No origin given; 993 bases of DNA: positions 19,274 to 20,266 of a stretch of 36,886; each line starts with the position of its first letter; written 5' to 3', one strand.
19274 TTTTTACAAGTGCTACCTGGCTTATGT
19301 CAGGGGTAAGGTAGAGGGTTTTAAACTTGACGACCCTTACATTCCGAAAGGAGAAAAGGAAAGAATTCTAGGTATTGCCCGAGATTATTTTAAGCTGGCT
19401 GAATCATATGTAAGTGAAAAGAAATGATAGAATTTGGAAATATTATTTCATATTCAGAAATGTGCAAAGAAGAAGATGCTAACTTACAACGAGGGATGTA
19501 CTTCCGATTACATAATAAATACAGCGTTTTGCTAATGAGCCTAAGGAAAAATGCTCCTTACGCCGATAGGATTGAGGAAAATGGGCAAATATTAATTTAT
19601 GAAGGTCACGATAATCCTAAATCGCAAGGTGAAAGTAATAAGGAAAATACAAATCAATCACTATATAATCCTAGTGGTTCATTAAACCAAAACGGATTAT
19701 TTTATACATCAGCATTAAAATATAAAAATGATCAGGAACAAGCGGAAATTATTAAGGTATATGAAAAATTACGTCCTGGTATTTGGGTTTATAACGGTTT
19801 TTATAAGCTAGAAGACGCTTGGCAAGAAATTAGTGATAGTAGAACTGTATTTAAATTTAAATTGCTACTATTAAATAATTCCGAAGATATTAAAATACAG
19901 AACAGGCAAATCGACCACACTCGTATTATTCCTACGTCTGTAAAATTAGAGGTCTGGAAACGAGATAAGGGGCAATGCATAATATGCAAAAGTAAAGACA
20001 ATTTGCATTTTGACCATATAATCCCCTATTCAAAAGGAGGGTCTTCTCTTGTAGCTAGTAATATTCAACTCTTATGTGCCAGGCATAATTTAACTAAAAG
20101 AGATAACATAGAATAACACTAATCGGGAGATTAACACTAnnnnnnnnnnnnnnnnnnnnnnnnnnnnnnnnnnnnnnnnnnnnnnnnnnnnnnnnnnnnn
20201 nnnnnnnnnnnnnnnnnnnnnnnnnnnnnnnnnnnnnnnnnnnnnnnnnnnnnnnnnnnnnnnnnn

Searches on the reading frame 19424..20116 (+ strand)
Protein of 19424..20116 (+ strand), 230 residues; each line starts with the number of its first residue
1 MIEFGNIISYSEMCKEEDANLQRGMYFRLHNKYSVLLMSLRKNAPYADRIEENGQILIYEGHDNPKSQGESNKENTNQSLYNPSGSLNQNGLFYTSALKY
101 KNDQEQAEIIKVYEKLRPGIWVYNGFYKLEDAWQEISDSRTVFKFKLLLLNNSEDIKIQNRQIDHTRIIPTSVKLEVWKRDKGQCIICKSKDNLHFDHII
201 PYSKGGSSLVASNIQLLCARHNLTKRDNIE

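Call 3: search_protein_families(library=pfam, proteins=[window:19424-20116:+], max_evalue=0.01)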
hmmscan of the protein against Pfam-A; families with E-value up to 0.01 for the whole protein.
window:19424-20116:+ (230 aa): 3 families
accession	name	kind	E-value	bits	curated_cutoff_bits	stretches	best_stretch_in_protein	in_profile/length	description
PF14279.12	HNH_5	-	2.7e-08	34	27.5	1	185-229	1-47/56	HNH endonuclease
PF01844.29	HNH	-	6e-08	33.1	21.4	1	185-225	1-44/47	HNH endonuclease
PF02182.23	SAD_SRA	-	3e-07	30.8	30.7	1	41-148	45-143/148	SAD/SRA domain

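Call 4: search_protein_families(library=padloc, proteins=[window:19424-20116:+], max_evalue=0.01)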
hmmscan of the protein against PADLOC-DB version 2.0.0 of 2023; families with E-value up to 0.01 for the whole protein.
window:19424-20116:+ (230 aa): 2 families
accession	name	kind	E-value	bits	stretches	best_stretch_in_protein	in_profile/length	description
PDLC03478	REase_II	-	5.9e-05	20.9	1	166-227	93-160/219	Type II restriction enzyme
PDLC03418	REase_II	-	0.0002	18.6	1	177-226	319-370/372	Type II restriction enzyme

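Call 5: search_protein_families(library=ncbifam, proteins=[window:19424-20116:+], max_evalue=0.01)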
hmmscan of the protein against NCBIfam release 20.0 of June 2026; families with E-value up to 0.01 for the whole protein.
window:19424-20116:+ (230 aa): 2 families
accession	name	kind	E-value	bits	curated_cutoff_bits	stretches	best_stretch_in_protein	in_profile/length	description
NF040563.1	guided_IscB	equivalog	8.3e-08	31.7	175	1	149-227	162-237/314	RNA-guided endonuclease IscB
NF049971.1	CRISPR_Cas9d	exception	0.0017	17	375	1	172-227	535-595/986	type II CRISPR RNA-guided endonuclease Cas9d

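Call 23: search_solved_structures(query=window:19424-20116:+, max_evalue=1, show_alignments=2)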
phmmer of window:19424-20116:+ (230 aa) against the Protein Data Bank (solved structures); distinct sequences matched with E-value up to 1: 10.
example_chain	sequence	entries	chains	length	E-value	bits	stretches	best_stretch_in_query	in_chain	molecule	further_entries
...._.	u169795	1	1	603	0.00015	24.4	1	142-227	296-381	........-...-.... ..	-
3q0b_X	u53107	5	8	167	0.0022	20.5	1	36-150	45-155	Histone-lysine N-methyltransferase, H3 lysine-9 specific SUVH5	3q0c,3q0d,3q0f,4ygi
6a5k_A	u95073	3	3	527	0.0027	20.2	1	24-151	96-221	Histone-lysine N-methyltransferase, H3 lysine-9 specific SUVH6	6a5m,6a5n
11hr_A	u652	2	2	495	0.023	17.2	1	148-225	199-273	IscB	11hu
7utn_D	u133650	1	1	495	0.024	17.1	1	148-225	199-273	IscB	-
7xht_A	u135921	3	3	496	0.024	17.1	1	148-225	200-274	OgeuIscB | IscB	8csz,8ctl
9liq_A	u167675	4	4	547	0.028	16.9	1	148-225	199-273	Iscb | Iscb+Twin-Strep-tag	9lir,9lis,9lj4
11hx_A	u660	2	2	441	0.099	15.1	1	148-223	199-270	IscB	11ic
8w2z_A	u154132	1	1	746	0.33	13.4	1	179-226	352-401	HNH nuclease domain-containing protein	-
8zq9_B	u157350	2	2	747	0.33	13.4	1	179-226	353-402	a protein | HNH nuclease domain-containing protein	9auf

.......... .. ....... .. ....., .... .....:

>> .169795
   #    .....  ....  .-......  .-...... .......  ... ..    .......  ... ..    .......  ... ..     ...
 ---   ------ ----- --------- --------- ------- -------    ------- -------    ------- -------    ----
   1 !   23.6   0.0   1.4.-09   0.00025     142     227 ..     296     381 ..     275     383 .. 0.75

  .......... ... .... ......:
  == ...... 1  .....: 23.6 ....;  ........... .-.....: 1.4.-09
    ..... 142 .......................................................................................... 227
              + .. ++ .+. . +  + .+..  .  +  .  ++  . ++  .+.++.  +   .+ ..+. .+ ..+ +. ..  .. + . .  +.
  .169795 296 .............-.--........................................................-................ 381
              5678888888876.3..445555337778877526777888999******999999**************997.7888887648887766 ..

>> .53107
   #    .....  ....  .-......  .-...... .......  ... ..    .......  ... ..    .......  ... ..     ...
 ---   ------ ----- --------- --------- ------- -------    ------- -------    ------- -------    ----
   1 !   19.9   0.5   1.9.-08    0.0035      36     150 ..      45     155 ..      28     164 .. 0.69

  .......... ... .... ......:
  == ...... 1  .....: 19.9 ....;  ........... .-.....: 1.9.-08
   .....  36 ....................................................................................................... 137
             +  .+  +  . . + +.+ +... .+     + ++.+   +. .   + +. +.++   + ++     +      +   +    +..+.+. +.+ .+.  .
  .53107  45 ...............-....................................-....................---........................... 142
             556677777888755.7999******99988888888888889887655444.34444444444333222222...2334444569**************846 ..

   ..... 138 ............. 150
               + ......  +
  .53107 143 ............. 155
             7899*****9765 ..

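Call 30: find_homologous_proteins(query=window:19424-20116:+)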
Query window:19424-20116:+ (230 aa): 7933 proteins with E <= 0.001 among 8000 candidates; the best 120 are listed.
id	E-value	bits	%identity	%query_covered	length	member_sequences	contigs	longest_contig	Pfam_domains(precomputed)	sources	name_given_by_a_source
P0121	1.9e-151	520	100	100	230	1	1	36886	PF01844.30,PF14279.13,PF02182.24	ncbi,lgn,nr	ncbi:MAG: YDG/SRA domain-containing protein [Dehalococcoidales bacterium]|nr:YDG/SRA domain-containi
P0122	6.6e-107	374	72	100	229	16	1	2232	PF01844.30,PF14279.13,PF02182.24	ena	-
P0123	4.1e-106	371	68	100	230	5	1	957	PF01844.30,PF14279.13,PF02182.24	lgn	-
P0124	2.3e-102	359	66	100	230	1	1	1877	PF01844.30,PF14279.13,PF02182.24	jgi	-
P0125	4.5e-101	355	75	90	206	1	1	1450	PF01844.30,PF14279.13,PF02182.24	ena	-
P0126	8.2e-101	354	65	100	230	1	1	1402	PF01844.30,PF14279.13,PF02182.24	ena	-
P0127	1.5e-100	353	66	100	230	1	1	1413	PF01844.30,PF14279.13,PF02182.24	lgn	-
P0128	3.7e-100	352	66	100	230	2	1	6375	PF01844.30,PF14279.13,PF02182.24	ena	-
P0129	4.1e-100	352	65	100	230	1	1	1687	PF01844.30,PF14279.13,PF02182.24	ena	-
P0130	5.4e-100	351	66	100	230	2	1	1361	PF01844.30,PF14279.13,PF02182.24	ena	-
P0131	6.5e-100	351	64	100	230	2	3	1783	PF01844.30,PF14279.13,PF02182.24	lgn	-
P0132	1.9e-99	350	64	100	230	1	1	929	PF01844.30,PF14279.13,PF02182.24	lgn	-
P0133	2.3e-99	349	63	100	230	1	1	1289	PF01844.30,PF14279.13,PF02182.24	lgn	-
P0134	2.8e-99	349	63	100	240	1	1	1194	PF01844.30,PF14279.13,PF02182.24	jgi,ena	-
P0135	4.2e-99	348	65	100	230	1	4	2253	PF01844.30,PF14279.13,PF02182.24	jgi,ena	-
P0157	6.2e-97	341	64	100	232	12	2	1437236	PF01844.30,PF14279.13,PF02182.24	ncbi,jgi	ncbi:MAG: HNH endonuclease [Candidatus Bathyarchaeia archaeon]|jgi:hypothetical protein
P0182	1.2e-95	337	66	95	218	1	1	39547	PF01844.30,PF14279.13,PF02182.24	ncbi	ncbi:HNH endonuclease [Chloroflexota bacterium]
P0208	1.1e-94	334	63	100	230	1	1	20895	PF01844.30,PF14279.13,PF02182.24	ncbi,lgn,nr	ncbi:MAG: HNH endonuclease [Dehalococcoidia bacterium]|nr:HNH endonuclease [Dehalococcoidia bacteriu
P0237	5.3e-94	332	63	100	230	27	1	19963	PF01844.30,PF14279.13,PF02182.24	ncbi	ncbi:MAG: HNH endonuclease [Dehalococcoidia bacterium]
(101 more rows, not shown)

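Call 31: find_encoding_contigs(protein=P0208, flank=5000, max_places=2)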
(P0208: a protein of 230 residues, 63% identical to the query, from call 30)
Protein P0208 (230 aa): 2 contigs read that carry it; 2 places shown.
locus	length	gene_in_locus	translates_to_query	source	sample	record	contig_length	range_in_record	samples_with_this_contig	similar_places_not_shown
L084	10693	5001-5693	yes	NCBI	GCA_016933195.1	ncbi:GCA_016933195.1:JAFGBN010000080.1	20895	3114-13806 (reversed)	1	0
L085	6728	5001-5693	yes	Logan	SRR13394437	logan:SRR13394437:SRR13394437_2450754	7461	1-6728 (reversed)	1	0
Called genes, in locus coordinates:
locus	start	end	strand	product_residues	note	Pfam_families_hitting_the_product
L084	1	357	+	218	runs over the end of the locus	-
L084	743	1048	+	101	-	PF14358:DUF4405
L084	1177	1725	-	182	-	PF01625:PMSR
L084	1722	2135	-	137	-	PF01641:SelR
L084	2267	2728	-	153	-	PF12638:Staygreen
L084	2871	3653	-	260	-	-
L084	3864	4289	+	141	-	PF11518:DUF3221 (weak)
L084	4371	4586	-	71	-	-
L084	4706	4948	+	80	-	-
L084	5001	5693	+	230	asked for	PF02182:SAD_SRA, PF01844:HNH, PF14279:HNH_5 (weak)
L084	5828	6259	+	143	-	PF00903:Glyoxalase, PF13468:Glyoxalase_3 (weak), PF13669:Glyoxalase_4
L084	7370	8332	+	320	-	PF03576:Peptidase_S58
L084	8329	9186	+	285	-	PF03446:NAD_binding_2 (weak), PF03807:F420_oxidored, PF10727:Rossmann-like, PF10728:DUF2520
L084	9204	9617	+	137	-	PF02261:Asp_decarbox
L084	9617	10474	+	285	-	PF02548:Pantoate_transf, PF13714:PEP_mutase (weak)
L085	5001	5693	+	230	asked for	PF02182:SAD_SRA, PF01844:HNH, PF14279:HNH_5 (weak)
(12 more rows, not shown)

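Call 32: find_encoding_contigs(protein=P0237, flank=5000, max_places=2)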
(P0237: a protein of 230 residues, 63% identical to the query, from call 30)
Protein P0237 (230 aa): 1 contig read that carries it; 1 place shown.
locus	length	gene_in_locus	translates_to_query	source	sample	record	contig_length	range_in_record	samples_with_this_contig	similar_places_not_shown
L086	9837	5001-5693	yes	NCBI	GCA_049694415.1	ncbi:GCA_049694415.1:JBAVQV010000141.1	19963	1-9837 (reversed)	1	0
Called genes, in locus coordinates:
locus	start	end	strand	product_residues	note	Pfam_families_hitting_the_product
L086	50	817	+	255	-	PF00106:adh_short, PF08659:KR, PF13561:adh_short_C2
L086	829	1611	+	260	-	PF00378:ECH_1, PF16113:ECH_2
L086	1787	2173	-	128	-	PF06262:Zincin_1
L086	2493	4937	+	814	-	PF00133:tRNA-synt_1, PF09334:tRNA-synt_1g, PF13603:tRNA-synt_1_2, PF00133:tRNA-synt_1, PF09334:tRNA-synt_1g (weak), PF08264:Anticodon_1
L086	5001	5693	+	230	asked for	PF02182:SAD_SRA (weak), PF01844:HNH, PF14279:HNH_5 (weak)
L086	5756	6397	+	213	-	PF01209:Ubie_methyltran, PF13489:Methyltransf_23, PF01135:PCMT, PF01728:FtsJ, PF13649:Methyltransf_25, PF13847:Methyltransf_31, PF08241:Methyltransf_11, PF08242:Methyltransf_12, +4 more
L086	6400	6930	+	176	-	PF04191:PEMT (weak)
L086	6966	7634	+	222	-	PF01168:Ala_racemase_N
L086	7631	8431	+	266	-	PF03446:NAD_binding_2 (weak), PF03807:F420_oxidored, PF14748:P5CR_dimer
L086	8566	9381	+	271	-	PF01209:Ubie_methyltran (weak), PF13489:Methyltransf_23, PF13847:Methyltransf_31, PF08241:Methyltransf_11, PF08242:Methyltransf_12, PF13649:Methyltransf_25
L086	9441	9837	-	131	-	?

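Call 33: find_encoding_contigs(protein=P0157, flank=5000, max_places=2)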
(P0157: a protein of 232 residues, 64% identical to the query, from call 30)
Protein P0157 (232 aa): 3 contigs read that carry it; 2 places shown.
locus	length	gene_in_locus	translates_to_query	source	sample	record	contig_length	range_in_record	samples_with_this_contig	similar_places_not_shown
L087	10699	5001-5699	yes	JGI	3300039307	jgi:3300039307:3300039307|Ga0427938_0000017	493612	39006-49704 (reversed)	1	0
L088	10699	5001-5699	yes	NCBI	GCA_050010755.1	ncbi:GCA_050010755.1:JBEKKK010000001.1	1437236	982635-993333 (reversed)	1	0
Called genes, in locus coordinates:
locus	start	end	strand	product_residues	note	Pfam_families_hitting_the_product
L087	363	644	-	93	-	-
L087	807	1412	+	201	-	-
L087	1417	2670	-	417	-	PF01170:UPF0020 (faint)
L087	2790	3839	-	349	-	PF03235:GmrSD_N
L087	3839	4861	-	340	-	-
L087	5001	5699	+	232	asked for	PF02182:SAD_SRA, PF01844:HNH, PF14279:HNH_5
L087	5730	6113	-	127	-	-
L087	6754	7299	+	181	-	-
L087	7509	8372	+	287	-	PF18911:PKD_4 (faint), PF19077:Big_13 (faint), PF07495:Y_Y_Y (faint), PF13927:Ig_3 (faint), PF00801:PKD (weak), PF13895:Ig_2 (faint), PF06832:BiPBP_C (faint), PF22352:K319L-like_PKD (faint)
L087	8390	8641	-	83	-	-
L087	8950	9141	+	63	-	-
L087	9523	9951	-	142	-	-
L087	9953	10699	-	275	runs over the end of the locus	PF00482:T2SSF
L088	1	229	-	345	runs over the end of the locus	-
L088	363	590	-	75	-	-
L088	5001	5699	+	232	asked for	PF02182:SAD_SRA, PF01844:HNH, PF14279:HNH_5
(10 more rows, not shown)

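Call 34: find_encoding_contigs(protein=P0182, flank=5000, max_places=2)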
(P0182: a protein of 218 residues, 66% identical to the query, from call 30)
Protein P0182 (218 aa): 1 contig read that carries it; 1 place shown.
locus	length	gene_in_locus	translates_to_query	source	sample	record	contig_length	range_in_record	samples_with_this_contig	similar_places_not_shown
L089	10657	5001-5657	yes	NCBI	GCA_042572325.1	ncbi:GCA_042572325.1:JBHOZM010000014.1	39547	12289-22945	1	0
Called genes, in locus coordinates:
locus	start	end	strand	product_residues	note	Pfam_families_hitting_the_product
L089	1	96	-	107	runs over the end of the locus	PF07978:NIPSNAP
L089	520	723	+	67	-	PF00467:KOW (weak)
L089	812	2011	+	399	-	PF14082:SduA_C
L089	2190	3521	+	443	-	PF04326:SLFN_AlbA_2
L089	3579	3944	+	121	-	PF05866:RusA (weak)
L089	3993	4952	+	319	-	PF01936:NYN, PF18475:PIN7 (weak), PF12872:OST-HTH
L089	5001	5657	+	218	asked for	PF02182:SAD_SRA (weak), PF01844:HNH, PF14279:HNH_5 (weak)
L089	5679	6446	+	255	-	PF18754:Nmad3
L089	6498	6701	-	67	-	-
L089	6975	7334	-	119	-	PF09394:Inhibitor_I42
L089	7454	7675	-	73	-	PF18893:DUF5652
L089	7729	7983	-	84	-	-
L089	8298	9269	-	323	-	PF13481:AAA_25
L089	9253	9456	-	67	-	-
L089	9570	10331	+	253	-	-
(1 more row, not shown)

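Call 53: predict_structure(alignment_id=A2)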
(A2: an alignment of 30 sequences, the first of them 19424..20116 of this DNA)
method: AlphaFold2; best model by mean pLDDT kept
length: 230 residues; sequences in the alignment: 30
mean_pLDDT: 78.3   pTM: 0.63
mean pLDDT of the five models: 78.3, 77.3, 73.3, 71.4, 69.7
residues with pLDDT >= 90: 63; 70-90: 114; 50-70: 38; < 50: 15
segments of 3 or more residues with pLDDT < 50: 159-166, 203-207
pLDDT, mean of each block of 10 residues (from residue 1): 76 77 78 84 73 86 67 72 83 95 93 84 90 89 93 52 45 83 92 83 54 84 67
secondary structure, 60 per line:
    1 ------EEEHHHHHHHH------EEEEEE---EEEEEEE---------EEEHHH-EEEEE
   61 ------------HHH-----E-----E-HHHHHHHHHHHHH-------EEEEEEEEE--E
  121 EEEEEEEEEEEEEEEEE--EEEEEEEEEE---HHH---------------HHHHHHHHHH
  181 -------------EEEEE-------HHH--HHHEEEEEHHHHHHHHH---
elements in order: E7-9 H10-17 E24-29 E33-39 E49-51 E56-60 H89-101 E109-117 E120-137 E140-149 H171-180 E194-198 E214-218 H219-227

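Call 56: fold_search(model_id=the predicted structure, library=pdb)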
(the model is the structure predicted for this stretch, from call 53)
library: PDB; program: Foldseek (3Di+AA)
matches with E <= 10: 702; with E <= 0.001: 50
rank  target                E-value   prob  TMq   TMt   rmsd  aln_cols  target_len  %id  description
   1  6ghs                  2.5e-09  1.00  0.45  0.37  14.3       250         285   18  Modification dependent TagI restriction endonuclease (released 2018-08-29)
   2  3q0f_X                7.4e-08  1.00  0.45  0.68   4.5       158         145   22  Crystal structure of SUVH5 SRA- methylated CHH DNA complex (released 2011-02-02)
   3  3q0c_A                9.5e-08  1.00  0.45  0.68   3.7       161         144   22  Crystal structure of SUVH5 SRA-fully methylated CG DNA complex in space group P6122 (released 2011-02-02)
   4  3q0f_A                1.1e-07  1.00  0.46  0.69   4.1       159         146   21  Crystal structure of SUVH5 SRA- methylated CHH DNA complex (released 2011-02-02)
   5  3q0c_X                1.2e-07  1.00  0.45  0.68   4.2       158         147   22  Crystal structure of SUVH5 SRA-fully methylated CG DNA complex in space group P6122 (released 2011-02-02)
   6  3q0b_X                1.5e-07  1.00  0.45  0.67   4.4       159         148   23  Crystal structure of SUVH5 SRA- fully methylated CG DNA complex in space group P42212 (released 2011-02-02)
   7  4ygi_A                1.8e-07  1.00  0.46  0.68   4.0       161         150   22  Crystal Structure of SUVH5 SRA bound to fully hydroxymethylated CG DNA (released 2016-02-17)
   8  4qen_A                1.8e-07  1.00  0.45  0.23   4.9       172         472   20  crystal structure of KRYPTONITE in complex with mCHH DNA and SAH (released 2014-07-30)
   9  3q0d_A                2.4e-07  1.00  0.45  0.69   3.6       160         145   22  Crystal structure of SUVH5 SRA- hemi methylated CG DNA complex (released 2011-02-23)
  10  3q0d_X                5.7e-07  1.00  0.45  0.70   4.0       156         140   23  Crystal structure of SUVH5 SRA- hemi methylated CG DNA complex (released 2011-02-23)
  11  4qep_A                6.5e-07  1.00  0.46  0.24   4.6       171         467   19  crystal structure of KRYPTONITE in complex with mCHG DNA and SAH (released 2014-07-30)
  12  6a5n_A                8.3e-07  1.00  0.45  0.22  17.6       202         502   19  Crystal structure of Arabidopsis thaliana SUVH6 in complex with methylated DNA (released 2018-08-29)
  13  6a5m                  1.4e-06  1.00  0.43  0.21   4.2       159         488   22  Crystal structure of Arabidopsis thaliana SUVH6 in complex with SAM, form 2 (released 2018-08-29)
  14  6a5k                  4.7e-06  1.00  0.41  0.21   3.9       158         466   20  Crystal structure of Arabidopsis thaliana SUVH6 in complex with SAM, form 1 (released 2018-08-29)
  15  5zmm_A                5.0e-06  1.00  0.43  0.20  18.3       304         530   12  Structure of the Type IV phosphorothioation-dependent restriction endonuclease ScoMcrA (released 2018-09-26)
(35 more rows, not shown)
